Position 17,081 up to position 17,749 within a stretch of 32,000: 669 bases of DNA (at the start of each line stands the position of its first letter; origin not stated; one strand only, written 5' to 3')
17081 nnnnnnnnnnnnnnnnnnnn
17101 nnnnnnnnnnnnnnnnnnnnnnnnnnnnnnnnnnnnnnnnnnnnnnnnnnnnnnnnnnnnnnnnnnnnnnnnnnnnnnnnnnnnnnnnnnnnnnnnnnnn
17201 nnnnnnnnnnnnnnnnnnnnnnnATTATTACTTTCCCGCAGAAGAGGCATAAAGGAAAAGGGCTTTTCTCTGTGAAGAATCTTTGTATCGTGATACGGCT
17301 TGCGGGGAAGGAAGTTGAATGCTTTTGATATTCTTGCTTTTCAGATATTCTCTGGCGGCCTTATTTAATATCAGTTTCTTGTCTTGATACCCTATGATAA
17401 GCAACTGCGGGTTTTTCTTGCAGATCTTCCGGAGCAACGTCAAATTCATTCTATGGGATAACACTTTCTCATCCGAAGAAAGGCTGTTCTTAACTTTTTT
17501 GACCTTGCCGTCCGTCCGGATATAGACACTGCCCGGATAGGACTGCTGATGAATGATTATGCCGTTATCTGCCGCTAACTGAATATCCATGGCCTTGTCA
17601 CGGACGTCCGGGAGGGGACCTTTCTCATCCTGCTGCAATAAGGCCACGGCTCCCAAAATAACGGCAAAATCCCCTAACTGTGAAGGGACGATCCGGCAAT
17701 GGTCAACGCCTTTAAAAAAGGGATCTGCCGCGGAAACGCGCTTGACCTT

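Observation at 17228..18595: ROK sugar kinase lacking the zinc-binding Cys motif and fused to an Mth938-like domain: candidate polyphosphate-dependent kinase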

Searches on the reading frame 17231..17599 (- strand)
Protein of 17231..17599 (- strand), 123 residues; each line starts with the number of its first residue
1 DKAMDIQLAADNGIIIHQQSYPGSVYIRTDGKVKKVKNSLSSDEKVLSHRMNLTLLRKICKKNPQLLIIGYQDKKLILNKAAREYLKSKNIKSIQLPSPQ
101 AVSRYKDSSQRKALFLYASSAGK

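Call 44: search_protein_families(library=pfam, alignment_id=A3, max_evalue=0.01)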
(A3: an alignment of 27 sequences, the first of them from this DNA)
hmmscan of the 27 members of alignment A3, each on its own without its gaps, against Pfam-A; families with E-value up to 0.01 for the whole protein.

A. member 1, seq(123 aa): 1 family
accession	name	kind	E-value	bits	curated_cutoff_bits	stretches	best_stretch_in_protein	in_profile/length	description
PF04430.19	DUF498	-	1.3e-08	35.2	33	1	9-106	4-95/109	Protein of unknown function (DUF498/DUF598)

B. families by the number of members that match (of 27 scanned): 3 families
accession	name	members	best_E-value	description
PF04430.19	DUF498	27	2.5e-16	Protein of unknown function (DUF498/DUF598)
PF02603.21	Hpr_kinase_N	1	0.0039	HPr Serine kinase N terminus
PF19005.6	DUF5734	1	0.0064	Domain of unknown function (DUF5734)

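Call 48: search_protein_representatives(alignment_id=A3)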
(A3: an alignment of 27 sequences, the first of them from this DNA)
Query: 27 sequences, 120 profile positions. Proteins with E-value up to 0.001 (for the whole library): 813; up to 1e-10: 168; up to 1e-30: 5. The best 150 are listed.
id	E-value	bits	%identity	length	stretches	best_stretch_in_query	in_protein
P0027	2.1e-34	134.2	-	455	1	2-119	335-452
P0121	2.6e-33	130.6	-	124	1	2-119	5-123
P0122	5.2e-32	126.4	-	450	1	3-118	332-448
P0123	2.3e-31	124.4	-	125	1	2-119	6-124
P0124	4.0e-31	123.6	-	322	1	4-118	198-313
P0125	2.6e-30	121.0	-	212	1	5-118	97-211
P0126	4.2e-30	120.3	-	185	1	2-119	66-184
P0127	2.4e-29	117.8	-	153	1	12-119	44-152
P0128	4.3e-29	117.0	-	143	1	5-118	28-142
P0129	6.5e-29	116.4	-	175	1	2-119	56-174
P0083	1.2e-28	115.5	-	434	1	2-118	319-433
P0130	2.3e-27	111.4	-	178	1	3-119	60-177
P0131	2.9e-27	111.1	-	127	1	2-119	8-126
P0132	2.9e-27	111.1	-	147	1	2-119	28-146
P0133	4.3e-26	107.3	-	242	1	2-119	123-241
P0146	5.6e-22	94.1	-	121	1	3-119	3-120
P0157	6.5e-20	87.4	-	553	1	3-119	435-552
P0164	5.1e-19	84.5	-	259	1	2-119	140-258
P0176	1.1e-17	80.2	-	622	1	2-117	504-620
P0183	2.3e-16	75.9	-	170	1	3-119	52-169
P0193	1.1e-15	73.7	-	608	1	2-119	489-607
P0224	1.1e-13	67.3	-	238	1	5-118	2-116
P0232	1.9e-13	66.5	-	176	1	4-119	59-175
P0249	1.5e-12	63.6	-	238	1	8-119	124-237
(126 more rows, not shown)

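Call 50: predict_structure(alignment_id=A3)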
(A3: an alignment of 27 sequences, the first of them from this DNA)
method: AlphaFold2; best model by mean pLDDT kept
length: 123 residues; sequences in the alignment: 27
mean_pLDDT: 88.1   pTM: 0.83
mean pLDDT of the five models: 88.1, 87.4, 86.9, 86.6, 86.5
residues with pLDDT >= 90: 87; 70-90: 19; 50-70: 13; < 50: 4
segments of 3 or more residues with pLDDT < 50: none
pLDDT, mean of each block of 10 residues (from residue 1): 82 91 94 82 58 93 98 91 97 97 96 91 50
secondary structure, 60 per line:
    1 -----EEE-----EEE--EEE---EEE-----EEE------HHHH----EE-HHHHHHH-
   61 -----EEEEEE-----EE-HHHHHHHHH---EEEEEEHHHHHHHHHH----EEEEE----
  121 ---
elements in order: E6-8 E14-16 E19-21 E25-27 E33-35 H42-45 H53-59 E66-71 H80-88 E92-97 H98-107 E112-116

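Call 51: search_protein_families(library=pfam, proteins=[P0157, P0164, P0176, P0193, P0224, P0249, P0183, P0232, P0146, P0121], max_evalue=0.01)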
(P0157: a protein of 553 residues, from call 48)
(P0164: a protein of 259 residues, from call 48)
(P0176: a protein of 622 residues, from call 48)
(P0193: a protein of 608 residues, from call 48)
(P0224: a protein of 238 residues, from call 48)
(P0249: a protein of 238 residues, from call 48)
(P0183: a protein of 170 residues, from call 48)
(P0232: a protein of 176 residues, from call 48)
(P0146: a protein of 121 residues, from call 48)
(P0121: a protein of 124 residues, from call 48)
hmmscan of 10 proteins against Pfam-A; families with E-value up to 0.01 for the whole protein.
P0157 (553 aa): 2 families
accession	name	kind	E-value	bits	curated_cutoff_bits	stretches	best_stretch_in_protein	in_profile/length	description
PF05235.19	CHAD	-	7.6e-47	160.6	25.6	1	141-369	2-227/228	CHAD domain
PF04430.19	DUF498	-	9.3e-10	38.9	33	1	443-539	6-95/109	Protein of unknown function (DUF498/DUF598)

P0164 (259 aa): 2 families
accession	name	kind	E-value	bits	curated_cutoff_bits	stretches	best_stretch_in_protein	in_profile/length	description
PF05235.19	CHAD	-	4.6e-21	76.3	25.6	2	3-75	154-227/228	CHAD domain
PF04430.19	DUF498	-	6.3e-07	29.8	33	1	144-254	1-107/109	Protein of unknown function (DUF498/DUF598)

P0176 (622 aa): 2 families
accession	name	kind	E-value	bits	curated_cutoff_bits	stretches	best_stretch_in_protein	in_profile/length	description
PF05235.19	CHAD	-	6.3e-47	160.9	25.6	1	230-439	21-227/228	CHAD domain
PF04430.19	DUF498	-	1e-08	35.6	33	1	510-611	3-97/109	Protein of unknown function (DUF498/DUF598)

P0193 (608 aa): 2 families
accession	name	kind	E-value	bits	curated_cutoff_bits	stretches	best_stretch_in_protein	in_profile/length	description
PF05235.19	CHAD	-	2.2e-48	165.7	25.6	1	194-426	2-227/228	CHAD domain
PF04430.19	DUF498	-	3.3e-05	24.3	33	1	493-595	1-96/109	Protein of unknown function (DUF498/DUF598)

P0224 (238 aa): 1 family
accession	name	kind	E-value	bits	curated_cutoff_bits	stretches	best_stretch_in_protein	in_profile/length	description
PF04430.19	DUF498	-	3.1e-12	46.9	33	1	3-105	1-96/109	Protein of unknown function (DUF498/DUF598)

P0249 (238 aa): 1 family
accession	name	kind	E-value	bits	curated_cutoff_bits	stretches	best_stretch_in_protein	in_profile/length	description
PF04430.19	DUF498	-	1.3e-11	44.9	33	1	123-229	2-100/109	Protein of unknown function (DUF498/DUF598)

P0183 (170 aa): 1 family
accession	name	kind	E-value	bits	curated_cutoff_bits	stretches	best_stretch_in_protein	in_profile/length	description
PF04430.19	DUF498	-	4.2e-11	43.3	33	1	55-156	1-95/109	Protein of unknown function (DUF498/DUF598)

P0232 (176 aa): 1 family
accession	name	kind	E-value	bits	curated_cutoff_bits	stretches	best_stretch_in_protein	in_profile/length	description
PF04430.19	DUF498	-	6.1e-13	49.2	33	1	61-164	1-97/109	Protein of unknown function (DUF498/DUF598)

P0146 (121 aa): 1 family
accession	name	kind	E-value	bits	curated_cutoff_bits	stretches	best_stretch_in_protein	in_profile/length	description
PF04430.19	DUF498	-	2.9e-11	43.8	33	1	9-109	4-97/109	Protein of unknown function (DUF498/DUF598)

P0121 (124 aa): 1 family
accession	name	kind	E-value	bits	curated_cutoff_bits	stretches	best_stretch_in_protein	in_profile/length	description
PF04430.19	DUF498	-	4.3e-15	56.1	33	1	9-111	1-96/109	Protein of unknown function (DUF498/DUF598)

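Call 54: find_encoding_contigs(protein=P0157, flank=10000, max_places=2)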
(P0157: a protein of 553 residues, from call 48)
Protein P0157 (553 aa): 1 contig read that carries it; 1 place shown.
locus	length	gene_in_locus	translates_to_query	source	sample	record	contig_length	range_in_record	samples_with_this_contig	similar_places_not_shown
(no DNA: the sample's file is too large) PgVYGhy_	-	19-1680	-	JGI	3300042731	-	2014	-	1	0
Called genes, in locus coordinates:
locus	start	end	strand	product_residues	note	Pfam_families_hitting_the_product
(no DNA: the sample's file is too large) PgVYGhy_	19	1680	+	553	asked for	PF05235:CHAD, PF04430:DUF498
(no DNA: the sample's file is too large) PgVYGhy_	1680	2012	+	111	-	?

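Call 55: fold_search(model_id=the predicted structure, library=pdb)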
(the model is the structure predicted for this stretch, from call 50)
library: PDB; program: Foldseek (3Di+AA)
matches with E <= 10: 668; with E <= 0.001: 8
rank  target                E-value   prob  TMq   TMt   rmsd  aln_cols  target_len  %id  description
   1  1ihn_A                1.5e-06  1.00  0.67  0.72   3.2       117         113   18  MT938 (released 2001-05-16)
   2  2cyj                  2.3e-06  1.00  0.78  0.81   2.5       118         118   15  Crystal structure of conserved hypothetical protein PH1505 from Pyrococcus horikoshii OT3 (released 2006-01-07)
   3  2fi9                  2.5e-05  1.00  0.66  0.69   4.4       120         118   19  The crystal structure of an outer membrane protein from the Bartonella henselae (released 2006-02-14)
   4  2gm2_MODEL_1_A        3.5e-05  1.00  0.75  0.70   3.4       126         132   12  NMR structure of Xanthomonas campestris XCC1710: Northeast Structural Genomics Consortium target XcR35 (released 2006-04-25)
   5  2ab1_B                7.0e-05  1.00  0.69  0.75   2.5       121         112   16  X-Ray Structure of Gene Product from Homo Sapiens HS.95870 (released 2005-07-26)
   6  2ab1_A                9.1e-05  1.00  0.70  0.70   3.4       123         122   18  X-Ray Structure of Gene Product from Homo Sapiens HS.95870 (released 2005-07-26)
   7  3cpk                  1.7e-04  1.00  0.72  0.74   3.1       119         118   14  Crystal structure of the Q7W7N7_BORPA protein from Bordetella parapertussis. Northeast Structural Genomics Consortium ta (released 2008-04-15)
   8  2k2e_MODEL_1_A        3.7e-04  1.00  0.73  0.58   3.4       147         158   13  Solution NMR structure of Bordetella pertussis protein BP2786, a Mth938-like domain. Northeast Structural Geno (released 2008-04-22)
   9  2fvt_MODEL_1_A        1.2e-03  1.00  0.69  0.63   3.1       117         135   17  NMR Structure of the Rpa2829 protein from Rhodopseudomonas palustris: Northeast Structural Genomics Target RpR (released 2006-02-14)
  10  3cty_B                5.2e-02  0.15  0.20  0.10  16.6       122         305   11  Crystal structure of T. acidophilum thioredoxin reductase (released 2009-02-24)
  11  6bwt_A                1.9e-01  0.08  0.19  0.11  16.2       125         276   12  2.45 Angstrom Resolution Crystal Structure Thioredoxin Reductase from Francisella tularensis. (released 2017-12-27)
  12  7z1z_G                2.3e-01  0.23  0.33  0.23   7.0       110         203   15  MVV strand transfer complex (STC) intasome in complex with LEDGF/p75 at 3.5 A resolution (released 2022-05-11)
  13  7u32_G                2.4e-01  0.21  0.32  0.22   7.0       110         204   16  MVV cleaved synaptic complex (CSC) intasome at 3.4 A resolution (released 2022-05-11)
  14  1sbq_A                2.6e-01  0.75  0.32  0.25   4.7        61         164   23  Crystal Structure of methenyltetrahydrofolate synthetase from Mycoplasma pneumoniae at 2.2 resolution (released 2004-08-10)
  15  6ke3_E                3.5e-01  0.14  0.32  0.15  13.4       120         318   15  Crystal structure of the alpha bata heterodimer of human IDH3 in complex with NADH (released 2019-09-25)
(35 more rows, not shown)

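Call 58: find_encoding_contigs(protein=P0121, flank=8000, max_places=3)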
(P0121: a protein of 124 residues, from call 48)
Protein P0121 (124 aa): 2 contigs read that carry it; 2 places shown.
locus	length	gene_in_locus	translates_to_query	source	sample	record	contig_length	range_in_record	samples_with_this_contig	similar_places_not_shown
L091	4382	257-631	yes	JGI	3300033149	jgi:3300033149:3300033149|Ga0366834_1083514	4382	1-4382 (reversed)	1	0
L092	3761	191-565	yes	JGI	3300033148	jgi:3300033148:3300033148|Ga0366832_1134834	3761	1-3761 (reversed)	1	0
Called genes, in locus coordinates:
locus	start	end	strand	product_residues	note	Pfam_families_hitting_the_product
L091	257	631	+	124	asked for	PF04430:DUF498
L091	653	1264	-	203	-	PF21447:Ppx-GppA_III, PF24391:HD-CE (weak), PF01966:HD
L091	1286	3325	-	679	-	PF13089:PP_kinase_N, PF02503:PP_kinase, PF17941:PP_kinase_C_1, PF13090:PP_kinase_C, PF13091:PLDc_2 (weak)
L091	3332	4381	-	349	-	?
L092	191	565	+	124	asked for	PF04430:DUF498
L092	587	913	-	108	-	-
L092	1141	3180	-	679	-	PF13089:PP_kinase_N, PF02503:PP_kinase, PF17941:PP_kinase_C_1, PF13090:PP_kinase_C, PF13091:PLDc_2 (weak)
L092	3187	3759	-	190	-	?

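Call 59: find_encoding_contigs(protein=P0176, flank=8000, max_places=2)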
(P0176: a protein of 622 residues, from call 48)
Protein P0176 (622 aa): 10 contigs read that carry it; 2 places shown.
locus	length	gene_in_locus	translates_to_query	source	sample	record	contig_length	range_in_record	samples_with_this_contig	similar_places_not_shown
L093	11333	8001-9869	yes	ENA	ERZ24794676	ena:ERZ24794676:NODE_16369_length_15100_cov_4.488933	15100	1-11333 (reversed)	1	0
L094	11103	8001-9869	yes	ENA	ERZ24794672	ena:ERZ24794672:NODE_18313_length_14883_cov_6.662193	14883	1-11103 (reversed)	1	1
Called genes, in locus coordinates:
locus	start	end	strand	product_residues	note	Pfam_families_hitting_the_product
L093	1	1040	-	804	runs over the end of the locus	PF00890:FAD_binding_2, PF01266:DAO (weak), PF07992:Pyr_redox_2, PF13738:Pyr_redox_3, PF13237:Fer4_10 (weak), PF14697:Fer4_21 (weak), PF13187:Fer4_9 (weak), PF00037:Fer4 (weak), +5 more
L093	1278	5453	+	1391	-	PF13360:PQQ_2 (faint), PF01011:PQQ (faint), PF13646:HEAT_2 (weak), PF17892:Cadherin_5 (faint), PF17963:Big_9, PF07691:PA14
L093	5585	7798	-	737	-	PF08532:Glyco_hydro_42M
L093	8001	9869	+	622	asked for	PF05235:CHAD, PF04430:DUF498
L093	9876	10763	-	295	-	PF00294:PfkB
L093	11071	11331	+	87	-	?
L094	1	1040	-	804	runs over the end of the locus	PF00890:FAD_binding_2, PF01266:DAO (weak), PF07992:Pyr_redox_2, PF13738:Pyr_redox_3, PF13237:Fer4_10 (weak), PF14697:Fer4_21 (weak), PF13187:Fer4_9 (weak), PF00037:Fer4 (weak), +5 more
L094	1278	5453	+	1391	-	PF13360:PQQ_2 (faint), PF01011:PQQ (faint), PF13646:HEAT_2 (weak), PF17892:Cadherin_5 (faint), PF17963:Big_9, PF07691:PA14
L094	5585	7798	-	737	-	PF08532:Glyco_hydro_42M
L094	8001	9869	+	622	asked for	PF05235:CHAD, PF04430:DUF498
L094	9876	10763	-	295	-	PF00294:PfkB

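Call 79: find_related_loci(query=A6, collection=metagenome_contigs, flank=7000)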
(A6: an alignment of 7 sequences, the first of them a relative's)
Query A6 (118 aa) in metagenome_contigs; peptide patterns used: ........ (x = any residue, [..] = any of these).
600 stretches matched a pattern (row limit reached: there are more); 402 encode a relative of the query (tblastn E <= 1e-3); the best 80 are kept; 80 distinct loci.
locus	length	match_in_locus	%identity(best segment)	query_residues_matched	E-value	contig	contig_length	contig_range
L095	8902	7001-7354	95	1-118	9e-70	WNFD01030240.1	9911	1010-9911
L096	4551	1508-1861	93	1-118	4e-68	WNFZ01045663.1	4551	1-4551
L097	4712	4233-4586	87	1-118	3e-67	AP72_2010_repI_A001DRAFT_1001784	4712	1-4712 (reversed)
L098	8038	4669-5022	93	1-118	1e-66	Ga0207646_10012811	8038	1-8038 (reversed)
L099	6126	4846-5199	92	1-118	5e-66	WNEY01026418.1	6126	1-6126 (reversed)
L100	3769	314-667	92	1-118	5e-66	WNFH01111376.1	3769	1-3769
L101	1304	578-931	92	1-118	1e-69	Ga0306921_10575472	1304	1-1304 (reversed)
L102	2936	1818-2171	92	1-118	3e-66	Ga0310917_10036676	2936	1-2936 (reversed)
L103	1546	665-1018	92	1-118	2e-68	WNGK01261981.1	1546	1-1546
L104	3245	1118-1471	92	1-118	1e-65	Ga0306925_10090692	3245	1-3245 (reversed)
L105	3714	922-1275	92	1-118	1e-65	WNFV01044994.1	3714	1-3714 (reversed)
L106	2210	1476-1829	92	1-118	2e-66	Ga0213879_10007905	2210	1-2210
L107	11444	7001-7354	91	1-118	6e-65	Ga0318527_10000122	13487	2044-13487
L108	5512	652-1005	92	1-118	6e-65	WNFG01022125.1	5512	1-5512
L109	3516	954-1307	92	1-118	4e-65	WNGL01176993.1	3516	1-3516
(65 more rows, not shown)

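Call 82: find_encoding_contigs(protein=P0131, flank=8000, max_places=3)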
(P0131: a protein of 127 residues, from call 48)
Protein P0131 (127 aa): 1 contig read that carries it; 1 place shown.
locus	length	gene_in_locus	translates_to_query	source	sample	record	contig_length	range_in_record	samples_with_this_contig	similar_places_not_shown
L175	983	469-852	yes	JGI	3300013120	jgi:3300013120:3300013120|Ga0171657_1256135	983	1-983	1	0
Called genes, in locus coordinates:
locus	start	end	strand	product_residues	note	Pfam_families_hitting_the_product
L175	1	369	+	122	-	?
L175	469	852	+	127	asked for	PF04430:DUF498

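Call 83: find_encoding_contigs(protein=P0123, flank=8000, max_places=3)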
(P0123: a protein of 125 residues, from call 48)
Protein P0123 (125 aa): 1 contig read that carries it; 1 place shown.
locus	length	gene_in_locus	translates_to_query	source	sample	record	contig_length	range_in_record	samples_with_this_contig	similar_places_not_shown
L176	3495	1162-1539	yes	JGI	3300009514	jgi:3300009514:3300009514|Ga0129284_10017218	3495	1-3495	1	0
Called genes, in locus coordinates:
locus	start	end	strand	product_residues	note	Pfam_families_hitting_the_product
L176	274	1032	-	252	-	PF14451:Ub-Mut7C, PF01927:Mut7-C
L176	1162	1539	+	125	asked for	PF04430:DUF498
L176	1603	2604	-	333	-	PF12801:Fer4_5, PF00037:Fer4 (faint), PF12838:Fer4_7 (faint), PF13187:Fer4_9 (faint)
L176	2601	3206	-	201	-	PF13187:Fer4_9 (faint), PF12797:Fer4_2 (faint), PF13183:Fer4_8 (faint), PF00037:Fer4 (weak), PF12838:Fer4_7 (weak), PF13237:Fer4_10 (weak), PF14697:Fer4_21 (weak), PF12838:Fer4_7 (weak), +4 more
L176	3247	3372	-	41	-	-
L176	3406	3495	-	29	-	?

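Call 91: find_homologous_proteins(query=A3, max_evalue=0.000001)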
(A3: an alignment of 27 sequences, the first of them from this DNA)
Query A3 (27 sequences) (123 aa, profile of the alignment): 1 proteins with E <= 0.000001 among 1717 candidates.
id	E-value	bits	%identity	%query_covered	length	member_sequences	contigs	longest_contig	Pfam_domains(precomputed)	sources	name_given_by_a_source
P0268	1.2e-14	72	30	77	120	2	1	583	PF04430.20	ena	-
